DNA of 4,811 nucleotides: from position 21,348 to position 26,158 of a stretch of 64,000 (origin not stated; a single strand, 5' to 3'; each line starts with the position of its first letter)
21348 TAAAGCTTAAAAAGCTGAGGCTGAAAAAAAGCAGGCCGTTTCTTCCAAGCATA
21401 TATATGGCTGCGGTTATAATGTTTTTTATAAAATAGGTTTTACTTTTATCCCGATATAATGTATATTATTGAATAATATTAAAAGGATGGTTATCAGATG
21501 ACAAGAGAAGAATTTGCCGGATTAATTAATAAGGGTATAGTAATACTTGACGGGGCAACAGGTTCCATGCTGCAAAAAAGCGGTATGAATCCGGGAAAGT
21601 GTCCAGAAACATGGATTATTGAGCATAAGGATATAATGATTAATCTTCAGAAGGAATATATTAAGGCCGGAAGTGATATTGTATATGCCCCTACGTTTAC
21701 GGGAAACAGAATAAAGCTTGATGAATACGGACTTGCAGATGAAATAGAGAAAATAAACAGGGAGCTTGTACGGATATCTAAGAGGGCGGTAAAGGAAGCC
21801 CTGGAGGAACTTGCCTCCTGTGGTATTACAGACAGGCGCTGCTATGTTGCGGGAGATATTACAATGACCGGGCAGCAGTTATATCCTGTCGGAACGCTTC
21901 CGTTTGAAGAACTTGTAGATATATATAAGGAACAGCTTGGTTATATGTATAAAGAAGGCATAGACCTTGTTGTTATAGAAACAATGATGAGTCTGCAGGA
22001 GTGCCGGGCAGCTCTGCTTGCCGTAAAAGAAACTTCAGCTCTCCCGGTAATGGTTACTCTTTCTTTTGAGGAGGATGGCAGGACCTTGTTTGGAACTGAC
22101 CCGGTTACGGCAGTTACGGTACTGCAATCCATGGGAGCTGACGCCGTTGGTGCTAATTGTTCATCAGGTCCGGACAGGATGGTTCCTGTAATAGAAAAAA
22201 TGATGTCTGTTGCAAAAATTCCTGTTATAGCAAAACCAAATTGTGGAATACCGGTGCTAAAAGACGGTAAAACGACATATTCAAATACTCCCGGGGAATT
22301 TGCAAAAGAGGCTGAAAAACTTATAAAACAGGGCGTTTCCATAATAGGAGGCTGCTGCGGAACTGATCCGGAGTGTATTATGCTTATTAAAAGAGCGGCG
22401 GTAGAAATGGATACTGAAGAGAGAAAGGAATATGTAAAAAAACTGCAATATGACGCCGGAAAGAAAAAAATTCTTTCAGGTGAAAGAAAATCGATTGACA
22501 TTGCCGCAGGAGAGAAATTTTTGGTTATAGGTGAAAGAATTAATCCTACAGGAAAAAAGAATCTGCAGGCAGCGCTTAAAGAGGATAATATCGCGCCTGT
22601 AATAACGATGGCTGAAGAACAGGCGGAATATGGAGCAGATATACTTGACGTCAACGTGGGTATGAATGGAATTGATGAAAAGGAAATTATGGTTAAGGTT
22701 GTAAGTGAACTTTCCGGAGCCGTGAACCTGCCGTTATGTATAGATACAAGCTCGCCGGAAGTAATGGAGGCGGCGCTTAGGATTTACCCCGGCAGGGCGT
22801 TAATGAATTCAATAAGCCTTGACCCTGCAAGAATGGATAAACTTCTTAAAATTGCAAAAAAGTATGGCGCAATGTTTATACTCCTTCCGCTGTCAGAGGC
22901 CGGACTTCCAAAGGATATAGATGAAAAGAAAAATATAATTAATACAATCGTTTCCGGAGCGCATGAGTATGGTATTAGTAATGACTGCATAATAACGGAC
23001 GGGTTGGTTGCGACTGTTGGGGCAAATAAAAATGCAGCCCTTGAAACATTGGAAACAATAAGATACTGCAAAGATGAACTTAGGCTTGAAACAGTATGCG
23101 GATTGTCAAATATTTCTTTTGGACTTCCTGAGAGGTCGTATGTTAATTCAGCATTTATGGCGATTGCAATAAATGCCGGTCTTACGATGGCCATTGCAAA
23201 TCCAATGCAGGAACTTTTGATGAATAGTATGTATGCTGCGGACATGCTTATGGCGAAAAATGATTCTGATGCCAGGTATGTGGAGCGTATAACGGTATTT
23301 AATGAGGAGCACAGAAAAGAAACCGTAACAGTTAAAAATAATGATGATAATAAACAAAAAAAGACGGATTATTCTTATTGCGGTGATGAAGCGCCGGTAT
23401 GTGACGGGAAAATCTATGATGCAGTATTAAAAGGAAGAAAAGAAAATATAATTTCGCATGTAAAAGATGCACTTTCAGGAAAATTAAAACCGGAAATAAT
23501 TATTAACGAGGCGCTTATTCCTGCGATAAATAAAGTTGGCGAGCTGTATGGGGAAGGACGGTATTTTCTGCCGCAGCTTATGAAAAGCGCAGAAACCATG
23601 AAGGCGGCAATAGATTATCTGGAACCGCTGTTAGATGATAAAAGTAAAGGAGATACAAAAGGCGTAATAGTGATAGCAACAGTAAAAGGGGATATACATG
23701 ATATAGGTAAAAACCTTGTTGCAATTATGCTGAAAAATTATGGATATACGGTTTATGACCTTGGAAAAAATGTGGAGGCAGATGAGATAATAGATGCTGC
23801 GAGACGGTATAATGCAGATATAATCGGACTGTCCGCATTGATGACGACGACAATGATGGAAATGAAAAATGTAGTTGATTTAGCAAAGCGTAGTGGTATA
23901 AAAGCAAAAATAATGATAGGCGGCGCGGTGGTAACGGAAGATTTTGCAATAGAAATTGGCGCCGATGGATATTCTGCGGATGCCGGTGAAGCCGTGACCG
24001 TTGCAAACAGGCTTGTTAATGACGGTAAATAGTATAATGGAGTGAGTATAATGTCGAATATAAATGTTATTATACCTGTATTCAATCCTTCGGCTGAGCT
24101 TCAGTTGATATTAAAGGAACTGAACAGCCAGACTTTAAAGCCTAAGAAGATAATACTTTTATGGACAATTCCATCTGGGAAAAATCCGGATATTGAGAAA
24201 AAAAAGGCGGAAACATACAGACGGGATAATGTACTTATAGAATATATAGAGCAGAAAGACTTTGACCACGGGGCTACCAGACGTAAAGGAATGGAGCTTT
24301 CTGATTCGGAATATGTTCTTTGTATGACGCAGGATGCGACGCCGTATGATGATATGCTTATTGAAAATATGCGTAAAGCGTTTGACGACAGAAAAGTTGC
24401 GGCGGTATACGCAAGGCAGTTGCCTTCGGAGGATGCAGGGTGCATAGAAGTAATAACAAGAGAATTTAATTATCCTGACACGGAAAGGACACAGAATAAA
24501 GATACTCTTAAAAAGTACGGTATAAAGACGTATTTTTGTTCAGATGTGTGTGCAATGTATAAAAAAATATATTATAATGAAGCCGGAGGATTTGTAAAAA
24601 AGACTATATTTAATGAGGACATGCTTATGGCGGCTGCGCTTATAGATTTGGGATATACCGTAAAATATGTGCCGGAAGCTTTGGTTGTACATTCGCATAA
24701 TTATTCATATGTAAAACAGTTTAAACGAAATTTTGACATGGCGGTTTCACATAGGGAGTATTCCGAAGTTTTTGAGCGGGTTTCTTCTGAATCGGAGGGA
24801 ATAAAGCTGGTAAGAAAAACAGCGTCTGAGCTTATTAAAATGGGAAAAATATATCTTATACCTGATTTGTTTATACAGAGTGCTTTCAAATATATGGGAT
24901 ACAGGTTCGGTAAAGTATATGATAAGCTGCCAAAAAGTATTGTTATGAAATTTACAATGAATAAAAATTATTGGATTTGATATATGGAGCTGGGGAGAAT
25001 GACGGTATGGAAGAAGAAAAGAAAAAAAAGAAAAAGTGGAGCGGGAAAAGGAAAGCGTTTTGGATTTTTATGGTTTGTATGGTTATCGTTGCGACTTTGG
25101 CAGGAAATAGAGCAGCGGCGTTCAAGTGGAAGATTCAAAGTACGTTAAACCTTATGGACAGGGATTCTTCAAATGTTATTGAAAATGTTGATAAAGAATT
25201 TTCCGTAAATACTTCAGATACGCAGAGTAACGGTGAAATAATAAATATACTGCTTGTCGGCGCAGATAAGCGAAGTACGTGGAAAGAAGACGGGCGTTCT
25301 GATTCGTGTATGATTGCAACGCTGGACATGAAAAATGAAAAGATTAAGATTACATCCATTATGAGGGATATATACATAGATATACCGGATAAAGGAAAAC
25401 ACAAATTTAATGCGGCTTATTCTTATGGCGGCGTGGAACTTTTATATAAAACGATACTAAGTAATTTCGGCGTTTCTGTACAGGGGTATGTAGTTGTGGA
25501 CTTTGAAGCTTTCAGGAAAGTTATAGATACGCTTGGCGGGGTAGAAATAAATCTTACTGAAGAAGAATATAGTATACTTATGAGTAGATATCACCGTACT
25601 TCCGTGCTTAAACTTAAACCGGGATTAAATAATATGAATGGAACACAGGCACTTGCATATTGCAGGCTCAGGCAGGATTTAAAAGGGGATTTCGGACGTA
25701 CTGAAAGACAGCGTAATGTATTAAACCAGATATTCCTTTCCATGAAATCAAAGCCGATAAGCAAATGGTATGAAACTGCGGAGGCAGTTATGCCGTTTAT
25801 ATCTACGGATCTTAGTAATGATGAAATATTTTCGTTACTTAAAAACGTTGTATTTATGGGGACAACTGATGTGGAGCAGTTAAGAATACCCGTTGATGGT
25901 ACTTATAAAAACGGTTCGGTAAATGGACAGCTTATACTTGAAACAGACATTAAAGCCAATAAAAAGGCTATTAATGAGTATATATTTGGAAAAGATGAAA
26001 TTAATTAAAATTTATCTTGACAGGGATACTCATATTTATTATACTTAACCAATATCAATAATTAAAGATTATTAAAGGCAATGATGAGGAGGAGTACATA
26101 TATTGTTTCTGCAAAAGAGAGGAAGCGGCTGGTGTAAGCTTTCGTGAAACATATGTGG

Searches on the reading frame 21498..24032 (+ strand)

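Call 67: search_protein_families(library=pfam, proteins=[window:21498-24032:+], max_evalue=0.0001)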
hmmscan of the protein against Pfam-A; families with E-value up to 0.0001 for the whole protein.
window:21498-24032:+ (844 aa): 5 families
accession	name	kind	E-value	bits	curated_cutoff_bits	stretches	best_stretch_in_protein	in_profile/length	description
PF02574.22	S-methyl_trans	-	5.2e-69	233.7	22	1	15-300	1-282/283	Homocysteine S-methyltransferase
PF02310.24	B12-binding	-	3.6e-29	101.5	32.1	1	723-833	2-120/121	B12 binding domain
PF00809.28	Pterin_bind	-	2.9e-28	99.6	25.5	1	345-566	1-242/244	Pterin binding enzyme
PF02607.22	B12-binding_2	-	9.5e-23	80.6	23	1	638-709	4-74/74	B12 binding domain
PF03599.22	CdhD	-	1e-07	31.5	24.8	1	378-523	68-197/387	CO dehydrogenase/acetyl-CoA synthase delta subunit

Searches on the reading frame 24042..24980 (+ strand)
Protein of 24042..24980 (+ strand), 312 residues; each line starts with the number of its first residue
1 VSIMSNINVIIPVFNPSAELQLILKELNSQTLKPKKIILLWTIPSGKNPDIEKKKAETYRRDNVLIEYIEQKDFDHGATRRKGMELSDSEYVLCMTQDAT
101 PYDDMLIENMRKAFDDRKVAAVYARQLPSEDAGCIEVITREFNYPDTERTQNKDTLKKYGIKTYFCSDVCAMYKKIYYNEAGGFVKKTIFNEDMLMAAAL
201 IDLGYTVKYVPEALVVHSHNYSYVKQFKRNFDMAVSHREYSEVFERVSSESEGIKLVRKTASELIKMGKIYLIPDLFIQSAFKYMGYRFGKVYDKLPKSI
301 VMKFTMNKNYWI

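Call 67: search_protein_families(library=pfam, proteins=[window:24042-24980:+], max_evalue=0.0001)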
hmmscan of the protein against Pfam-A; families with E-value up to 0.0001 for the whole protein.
window:24042-24980:+ (312 aa): 1 family
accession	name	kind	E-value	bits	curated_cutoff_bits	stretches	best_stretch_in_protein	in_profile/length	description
PF00535.33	Glycos_transf_2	-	5e-13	49.8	23.3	1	9-178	2-164/168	Glycosyl transferase family 2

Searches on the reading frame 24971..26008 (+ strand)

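Call 67: search_protein_families(library=pfam, proteins=[window:24971-26008:+], max_evalue=0.0001)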
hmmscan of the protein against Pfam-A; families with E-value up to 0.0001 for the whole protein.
window:24971-26008:+ (345 aa): 1 family
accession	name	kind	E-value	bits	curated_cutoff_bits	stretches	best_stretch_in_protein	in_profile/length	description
PF03816.19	LytR_cpsA_psr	-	4.9e-44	150.6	24.6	1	109-259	1-149/150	LytR_cpsA_psr family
